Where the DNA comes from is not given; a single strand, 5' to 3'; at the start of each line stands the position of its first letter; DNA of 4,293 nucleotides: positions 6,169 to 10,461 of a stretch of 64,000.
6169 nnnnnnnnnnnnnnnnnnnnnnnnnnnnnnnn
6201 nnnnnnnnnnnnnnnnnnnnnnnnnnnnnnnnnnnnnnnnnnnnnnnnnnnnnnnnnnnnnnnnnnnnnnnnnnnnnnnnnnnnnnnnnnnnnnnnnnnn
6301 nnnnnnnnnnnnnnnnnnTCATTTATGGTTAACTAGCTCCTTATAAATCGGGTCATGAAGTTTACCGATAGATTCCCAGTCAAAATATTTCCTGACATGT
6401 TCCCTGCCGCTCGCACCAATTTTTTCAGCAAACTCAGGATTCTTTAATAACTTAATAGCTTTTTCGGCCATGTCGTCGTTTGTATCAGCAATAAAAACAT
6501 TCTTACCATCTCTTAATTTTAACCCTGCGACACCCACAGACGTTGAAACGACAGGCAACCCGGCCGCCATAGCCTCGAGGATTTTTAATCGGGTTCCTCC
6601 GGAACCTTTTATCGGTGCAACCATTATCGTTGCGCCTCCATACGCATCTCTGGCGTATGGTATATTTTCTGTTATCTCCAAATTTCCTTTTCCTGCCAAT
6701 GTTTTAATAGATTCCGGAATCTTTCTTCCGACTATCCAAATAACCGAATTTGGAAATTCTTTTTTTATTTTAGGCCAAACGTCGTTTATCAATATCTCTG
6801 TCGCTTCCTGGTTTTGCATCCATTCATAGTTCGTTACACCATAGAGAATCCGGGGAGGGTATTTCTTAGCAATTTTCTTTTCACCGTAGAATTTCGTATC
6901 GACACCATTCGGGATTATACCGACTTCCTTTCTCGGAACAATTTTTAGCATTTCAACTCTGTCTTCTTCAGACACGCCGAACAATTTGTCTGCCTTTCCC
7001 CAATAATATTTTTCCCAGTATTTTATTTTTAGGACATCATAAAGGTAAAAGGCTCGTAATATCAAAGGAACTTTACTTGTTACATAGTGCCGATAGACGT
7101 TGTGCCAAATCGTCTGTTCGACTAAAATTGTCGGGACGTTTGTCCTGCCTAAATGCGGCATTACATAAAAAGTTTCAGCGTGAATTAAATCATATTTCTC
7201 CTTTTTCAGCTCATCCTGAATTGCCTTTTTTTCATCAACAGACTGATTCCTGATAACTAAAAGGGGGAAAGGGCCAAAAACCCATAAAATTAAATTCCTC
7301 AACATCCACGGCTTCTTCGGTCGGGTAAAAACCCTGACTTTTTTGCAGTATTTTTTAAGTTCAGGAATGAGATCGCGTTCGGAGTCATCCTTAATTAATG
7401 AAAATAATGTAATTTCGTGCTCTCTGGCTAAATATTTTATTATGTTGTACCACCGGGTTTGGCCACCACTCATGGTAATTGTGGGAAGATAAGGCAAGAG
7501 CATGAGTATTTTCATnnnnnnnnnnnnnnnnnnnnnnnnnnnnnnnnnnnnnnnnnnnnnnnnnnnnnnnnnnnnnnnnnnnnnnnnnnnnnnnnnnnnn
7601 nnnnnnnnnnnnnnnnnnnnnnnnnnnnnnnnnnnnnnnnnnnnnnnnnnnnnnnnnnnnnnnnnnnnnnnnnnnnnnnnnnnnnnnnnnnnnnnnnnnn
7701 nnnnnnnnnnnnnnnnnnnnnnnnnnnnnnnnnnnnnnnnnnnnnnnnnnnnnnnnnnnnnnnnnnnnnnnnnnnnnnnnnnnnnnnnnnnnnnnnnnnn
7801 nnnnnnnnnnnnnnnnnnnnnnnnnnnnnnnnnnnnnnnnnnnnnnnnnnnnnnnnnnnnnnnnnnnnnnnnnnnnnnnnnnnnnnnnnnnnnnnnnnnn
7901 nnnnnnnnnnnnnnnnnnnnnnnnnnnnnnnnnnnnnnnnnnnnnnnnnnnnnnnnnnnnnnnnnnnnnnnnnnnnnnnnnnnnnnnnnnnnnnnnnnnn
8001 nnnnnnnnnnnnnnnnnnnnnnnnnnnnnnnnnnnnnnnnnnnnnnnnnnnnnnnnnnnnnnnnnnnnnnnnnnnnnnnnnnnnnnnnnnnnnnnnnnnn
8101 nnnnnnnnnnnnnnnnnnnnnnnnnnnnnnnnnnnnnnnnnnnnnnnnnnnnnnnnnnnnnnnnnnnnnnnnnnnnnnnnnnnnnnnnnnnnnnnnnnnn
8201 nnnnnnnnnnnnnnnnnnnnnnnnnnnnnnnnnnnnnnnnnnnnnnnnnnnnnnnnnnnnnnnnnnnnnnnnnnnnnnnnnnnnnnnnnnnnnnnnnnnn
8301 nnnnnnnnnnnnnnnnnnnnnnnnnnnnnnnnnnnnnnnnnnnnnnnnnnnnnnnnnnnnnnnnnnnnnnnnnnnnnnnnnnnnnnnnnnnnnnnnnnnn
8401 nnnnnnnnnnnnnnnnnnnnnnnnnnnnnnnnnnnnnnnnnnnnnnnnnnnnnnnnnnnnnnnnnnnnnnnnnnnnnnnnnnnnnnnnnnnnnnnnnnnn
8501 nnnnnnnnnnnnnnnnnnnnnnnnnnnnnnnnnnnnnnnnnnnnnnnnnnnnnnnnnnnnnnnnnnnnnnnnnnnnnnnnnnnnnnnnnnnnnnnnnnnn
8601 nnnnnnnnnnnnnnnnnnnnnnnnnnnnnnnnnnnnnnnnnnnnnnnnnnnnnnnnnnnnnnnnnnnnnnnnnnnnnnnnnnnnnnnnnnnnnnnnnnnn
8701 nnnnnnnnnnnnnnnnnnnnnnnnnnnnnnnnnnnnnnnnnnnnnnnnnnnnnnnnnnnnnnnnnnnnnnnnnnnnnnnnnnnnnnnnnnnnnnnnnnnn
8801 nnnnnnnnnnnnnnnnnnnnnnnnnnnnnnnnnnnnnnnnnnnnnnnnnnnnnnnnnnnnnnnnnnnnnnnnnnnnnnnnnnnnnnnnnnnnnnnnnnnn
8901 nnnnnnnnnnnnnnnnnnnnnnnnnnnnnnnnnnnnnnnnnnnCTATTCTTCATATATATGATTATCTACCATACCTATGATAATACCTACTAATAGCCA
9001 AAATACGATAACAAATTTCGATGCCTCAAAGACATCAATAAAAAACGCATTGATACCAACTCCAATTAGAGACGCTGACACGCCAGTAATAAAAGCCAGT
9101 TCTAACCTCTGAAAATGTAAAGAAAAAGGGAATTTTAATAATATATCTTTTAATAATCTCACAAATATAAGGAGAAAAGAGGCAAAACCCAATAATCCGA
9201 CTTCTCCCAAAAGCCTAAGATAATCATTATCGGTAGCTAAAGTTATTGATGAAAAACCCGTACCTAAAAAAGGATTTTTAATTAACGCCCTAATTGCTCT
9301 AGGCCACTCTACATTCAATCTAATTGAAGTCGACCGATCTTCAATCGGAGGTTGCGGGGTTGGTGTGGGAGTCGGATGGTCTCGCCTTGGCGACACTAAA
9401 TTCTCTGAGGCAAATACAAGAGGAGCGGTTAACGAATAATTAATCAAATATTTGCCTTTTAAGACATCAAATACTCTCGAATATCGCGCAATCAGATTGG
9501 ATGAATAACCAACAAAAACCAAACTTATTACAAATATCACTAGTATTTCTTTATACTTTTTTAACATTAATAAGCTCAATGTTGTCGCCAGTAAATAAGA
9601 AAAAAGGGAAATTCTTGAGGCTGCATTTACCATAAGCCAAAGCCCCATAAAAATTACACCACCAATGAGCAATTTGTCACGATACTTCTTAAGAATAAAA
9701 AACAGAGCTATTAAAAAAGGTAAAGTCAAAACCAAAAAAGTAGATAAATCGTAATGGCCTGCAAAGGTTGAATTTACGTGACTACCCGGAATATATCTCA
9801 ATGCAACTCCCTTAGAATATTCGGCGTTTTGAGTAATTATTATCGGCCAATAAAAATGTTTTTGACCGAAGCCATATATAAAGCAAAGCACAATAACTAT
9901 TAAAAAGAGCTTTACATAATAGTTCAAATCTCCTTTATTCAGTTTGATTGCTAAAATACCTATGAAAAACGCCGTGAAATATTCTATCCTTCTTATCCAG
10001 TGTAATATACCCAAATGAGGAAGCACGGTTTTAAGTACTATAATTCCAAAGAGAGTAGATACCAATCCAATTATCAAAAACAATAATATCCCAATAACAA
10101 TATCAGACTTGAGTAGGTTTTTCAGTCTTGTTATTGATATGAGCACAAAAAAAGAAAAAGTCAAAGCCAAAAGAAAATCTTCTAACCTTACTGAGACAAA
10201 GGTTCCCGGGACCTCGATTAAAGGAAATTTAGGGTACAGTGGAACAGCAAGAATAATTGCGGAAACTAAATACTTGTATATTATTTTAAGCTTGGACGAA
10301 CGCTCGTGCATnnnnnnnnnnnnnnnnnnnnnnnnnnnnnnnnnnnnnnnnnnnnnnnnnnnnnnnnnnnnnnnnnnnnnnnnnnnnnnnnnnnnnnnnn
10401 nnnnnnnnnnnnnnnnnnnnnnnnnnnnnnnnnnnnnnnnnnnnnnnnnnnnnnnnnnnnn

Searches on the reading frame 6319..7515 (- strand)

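Call 5: search_protein_families(library=pfam, proteins=[window:6319-7515:-], max_evalue=0.001)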
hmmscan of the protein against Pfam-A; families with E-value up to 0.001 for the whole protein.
window:6319-7515:- (398 aa): 4 families
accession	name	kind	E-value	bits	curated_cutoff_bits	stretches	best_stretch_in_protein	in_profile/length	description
PF13692.12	Glyco_trans_1_4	-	3.3e-21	76.5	27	1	234-359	12-142/142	Glycosyl transferases group 1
PF13439.12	Glyco_transf_4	-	2.1e-14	54.3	28.5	1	16-208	2-169/170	Glycosyltransferase Family 4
PF00534.26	Glycos_transf_1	-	2e-13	50.7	26.4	1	245-372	35-171/172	Glycosyl transferases group 1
PF13524.12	Glyco_trans_1_2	-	8.4e-11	42.4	25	1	305-381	60-136/144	Glycosyl transferase-like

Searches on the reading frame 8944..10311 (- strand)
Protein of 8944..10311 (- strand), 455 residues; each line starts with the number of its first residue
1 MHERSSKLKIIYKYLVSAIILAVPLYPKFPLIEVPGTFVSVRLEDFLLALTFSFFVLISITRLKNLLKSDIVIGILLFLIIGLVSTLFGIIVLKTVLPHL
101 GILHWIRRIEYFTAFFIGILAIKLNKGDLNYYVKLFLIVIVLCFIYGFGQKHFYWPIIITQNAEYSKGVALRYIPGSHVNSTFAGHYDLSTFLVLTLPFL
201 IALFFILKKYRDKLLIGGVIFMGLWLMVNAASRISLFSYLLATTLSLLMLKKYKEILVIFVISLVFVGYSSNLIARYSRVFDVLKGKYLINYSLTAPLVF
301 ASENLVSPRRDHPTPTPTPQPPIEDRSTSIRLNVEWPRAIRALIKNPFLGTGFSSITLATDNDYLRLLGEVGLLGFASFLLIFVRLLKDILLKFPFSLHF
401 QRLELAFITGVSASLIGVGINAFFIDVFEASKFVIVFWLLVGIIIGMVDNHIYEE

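Call 5: search_protein_families(library=pfam, proteins=[window:8944-10311:-], max_evalue=0.001)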
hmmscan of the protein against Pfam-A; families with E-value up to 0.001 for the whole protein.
window:8944-10311:- (455 aa): 1 family
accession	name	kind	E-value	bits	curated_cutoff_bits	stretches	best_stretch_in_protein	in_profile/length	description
PF04932.20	Wzy_C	-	3.8e-09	36.9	31.7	1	220-380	3-149/149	O-Antigen ligase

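Call 89: search_protein_families(library=ncbifam, proteins=[window:8944-10311:-], max_evalue=0.001)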
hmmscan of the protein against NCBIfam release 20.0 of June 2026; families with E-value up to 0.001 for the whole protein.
window:8944-10311:- (455 aa): 0 families
